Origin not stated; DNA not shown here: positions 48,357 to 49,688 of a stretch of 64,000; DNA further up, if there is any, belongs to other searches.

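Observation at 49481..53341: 3.7-kb cargo with two secreted-protein genes flanked by near-identical 80-bp direct repeats of an MDR oxidoreductase 3' end, with a RelE/RHH module at the border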

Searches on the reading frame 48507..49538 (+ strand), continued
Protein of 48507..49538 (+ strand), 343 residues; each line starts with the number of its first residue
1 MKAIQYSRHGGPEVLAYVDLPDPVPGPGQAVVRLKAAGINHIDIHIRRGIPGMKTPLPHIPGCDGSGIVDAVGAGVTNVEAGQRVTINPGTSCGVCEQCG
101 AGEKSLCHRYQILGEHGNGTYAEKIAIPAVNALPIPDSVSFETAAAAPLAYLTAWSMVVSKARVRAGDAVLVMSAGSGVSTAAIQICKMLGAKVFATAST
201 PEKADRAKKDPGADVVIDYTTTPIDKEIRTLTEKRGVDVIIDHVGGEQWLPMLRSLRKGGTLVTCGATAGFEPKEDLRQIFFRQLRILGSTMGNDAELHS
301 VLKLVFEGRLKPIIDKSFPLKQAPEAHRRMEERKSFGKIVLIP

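Call 23: find_encoding_contigs(protein=P0003, flank=10000, max_places=3)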
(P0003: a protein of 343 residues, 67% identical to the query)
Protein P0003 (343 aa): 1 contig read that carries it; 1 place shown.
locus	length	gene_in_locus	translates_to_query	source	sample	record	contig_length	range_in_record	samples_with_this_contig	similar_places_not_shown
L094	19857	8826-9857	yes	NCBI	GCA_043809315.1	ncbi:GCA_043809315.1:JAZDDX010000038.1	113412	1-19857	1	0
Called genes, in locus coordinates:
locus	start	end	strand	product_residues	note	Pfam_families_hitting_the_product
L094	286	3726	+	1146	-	PF17757:UvrB_inter, PF02559:CarD_TRCF_RID, PF00270:DEAD, PF04851:ResIII, PF00271:Helicase_C, PF22590:Cas3-like_C_2 (weak), PF03461:TRCF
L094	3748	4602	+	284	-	PF13623:SurA_N_2 (weak), PF13624:SurA_N_3, PF13145:Rotamase_2, PF13616:Rotamase_3, PF00639:Rotamase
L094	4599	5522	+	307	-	PF13623:SurA_N_2, PF13624:SurA_N_3, PF09312:SurA_N, PF13145:Rotamase_2, PF13616:Rotamase_3, PF00639:Rotamase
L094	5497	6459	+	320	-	PF13623:SurA_N_2, PF13624:SurA_N_3, PF09312:SurA_N, PF13145:Rotamase_2 (faint), PF13616:Rotamase_3 (weak), PF00639:Rotamase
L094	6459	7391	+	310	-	PF04166:PdxA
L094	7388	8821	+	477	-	PF02878:PGM_PMM_I, PF02879:PGM_PMM_II, PF02880:PGM_PMM_III, PF00408:PGM_PMM_IV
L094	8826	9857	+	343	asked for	PF08240:ADH_N, PF00107:ADH_zinc_N, PF13602:ADH_zinc_N_2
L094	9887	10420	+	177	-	PF10543:ORF6N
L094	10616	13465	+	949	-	PF00005:ABC_tran (faint), PF02463:SMC_N (faint), PF13191:AAA_16 (faint), PF13304:AAA_21 (faint), PF13476:AAA_23 (faint), PF13555:AAA_29 (faint), PF17760:UvrA_inter, PF17755:UvrA_DNA-bind, +1 more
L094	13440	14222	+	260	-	PF01553:Acyltransferase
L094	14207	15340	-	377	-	PF05990:DUF900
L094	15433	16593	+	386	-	PF00266:Aminotran_5, PF01212:Beta_elim_lyase (faint)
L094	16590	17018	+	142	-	PF03100:CcmE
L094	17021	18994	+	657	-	PF01578:Cytochrom_C_asm, PF16327:CcmF_C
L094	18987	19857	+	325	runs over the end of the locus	-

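Call 24: find_encoding_contigs(protein=P0007, flank=10000, max_places=3)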
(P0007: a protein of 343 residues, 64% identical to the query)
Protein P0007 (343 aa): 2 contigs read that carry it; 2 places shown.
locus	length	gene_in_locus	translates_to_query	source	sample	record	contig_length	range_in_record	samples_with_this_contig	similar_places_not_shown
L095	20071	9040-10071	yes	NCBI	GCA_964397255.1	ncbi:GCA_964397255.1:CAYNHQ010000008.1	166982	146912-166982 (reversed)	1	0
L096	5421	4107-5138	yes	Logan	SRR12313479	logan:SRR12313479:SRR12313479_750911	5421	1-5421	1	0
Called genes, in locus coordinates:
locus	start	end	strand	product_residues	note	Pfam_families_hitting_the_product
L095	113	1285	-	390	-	PF13173:AAA_14, PF13635:DUF4143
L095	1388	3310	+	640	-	PF13589:HATPase_c_3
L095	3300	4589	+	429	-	PF05970:PIF1, PF13245:AAA_19 (weak), PF13604:AAA_30, PF01443:Viral_helicase1 (faint)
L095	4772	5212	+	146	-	-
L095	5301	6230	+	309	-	-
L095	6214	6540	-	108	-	-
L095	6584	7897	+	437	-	PF00563:EAL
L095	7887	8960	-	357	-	PF08240:ADH_N, PF00107:ADH_zinc_N, PF13602:ADH_zinc_N_2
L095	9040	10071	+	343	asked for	PF08240:ADH_N, PF00107:ADH_zinc_N, PF13602:ADH_zinc_N_2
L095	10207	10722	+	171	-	-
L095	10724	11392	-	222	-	PF05552:MS_channel_1st_1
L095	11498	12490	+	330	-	PF01916:DS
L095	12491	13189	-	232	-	PF04140:ICMT, PF04191:PEMT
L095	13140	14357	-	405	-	PF00270:DEAD, PF04851:ResIII (faint), PF00271:Helicase_C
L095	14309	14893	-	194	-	PF00730:HhH-GPD, PF00633:HHH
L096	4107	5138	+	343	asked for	PF08240:ADH_N, PF00107:ADH_zinc_N, PF13602:ADH_zinc_N_2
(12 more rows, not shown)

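Call 25: find_encoding_contigs(protein=P0006, flank=10000, max_places=3)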
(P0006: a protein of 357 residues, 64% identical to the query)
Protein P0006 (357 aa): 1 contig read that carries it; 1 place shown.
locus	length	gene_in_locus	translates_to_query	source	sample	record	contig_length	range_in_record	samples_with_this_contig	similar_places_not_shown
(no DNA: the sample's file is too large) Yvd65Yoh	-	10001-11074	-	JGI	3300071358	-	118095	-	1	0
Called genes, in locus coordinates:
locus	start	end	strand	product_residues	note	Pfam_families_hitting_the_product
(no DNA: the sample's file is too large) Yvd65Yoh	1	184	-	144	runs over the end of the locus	-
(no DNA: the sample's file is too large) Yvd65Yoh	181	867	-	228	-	-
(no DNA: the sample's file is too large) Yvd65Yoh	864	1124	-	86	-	PF00111:Fer2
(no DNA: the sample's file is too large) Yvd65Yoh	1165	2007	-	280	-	PF00753:Lactamase_B, PF23023:Anti-Pycsar_Apyc1 (faint)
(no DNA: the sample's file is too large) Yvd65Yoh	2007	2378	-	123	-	PF09969:DUF2203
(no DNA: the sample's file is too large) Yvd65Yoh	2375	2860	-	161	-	PF13534:Fer4_17 (faint), PF14697:Fer4_21 (faint), PF12797:Fer4_2 (faint), PF13183:Fer4_8 (weak), PF12838:Fer4_7, PF13187:Fer4_9, PF00037:Fer4, PF12837:Fer4_6 (weak), +2 more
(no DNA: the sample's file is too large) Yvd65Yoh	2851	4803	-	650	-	PF13510:Fer2_4, PF10588:NADH-G_4Fe-4S_3, PF22117:Fer4_Nqo3, PF04879:Molybdop_Fe4S4 (weak), PF22151:Fer4_NDSU1, PF00384:Molybdopterin (weak)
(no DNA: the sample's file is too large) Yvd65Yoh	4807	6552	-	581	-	PF01058:Oxidored_q6, PF00346:Complex1_49kDa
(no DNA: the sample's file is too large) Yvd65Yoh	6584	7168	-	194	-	-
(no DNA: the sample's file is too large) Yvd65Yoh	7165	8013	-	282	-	PF02737:3HCDH_N, PF00725:3HCDH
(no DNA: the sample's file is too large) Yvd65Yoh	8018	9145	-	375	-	PF08240:ADH_N, PF00107:ADH_zinc_N, PF13602:ADH_zinc_N_2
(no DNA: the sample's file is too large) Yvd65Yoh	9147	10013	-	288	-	PF04909:Amidohydro_2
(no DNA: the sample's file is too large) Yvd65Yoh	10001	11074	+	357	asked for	PF08240:ADH_N, PF00107:ADH_zinc_N, PF13602:ADH_zinc_N_2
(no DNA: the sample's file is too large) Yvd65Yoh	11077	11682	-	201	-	PF00156:Pribosyltran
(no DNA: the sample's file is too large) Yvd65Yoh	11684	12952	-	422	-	PF02812:ELFV_dehydrog_N, PF00208:ELFV_dehydrog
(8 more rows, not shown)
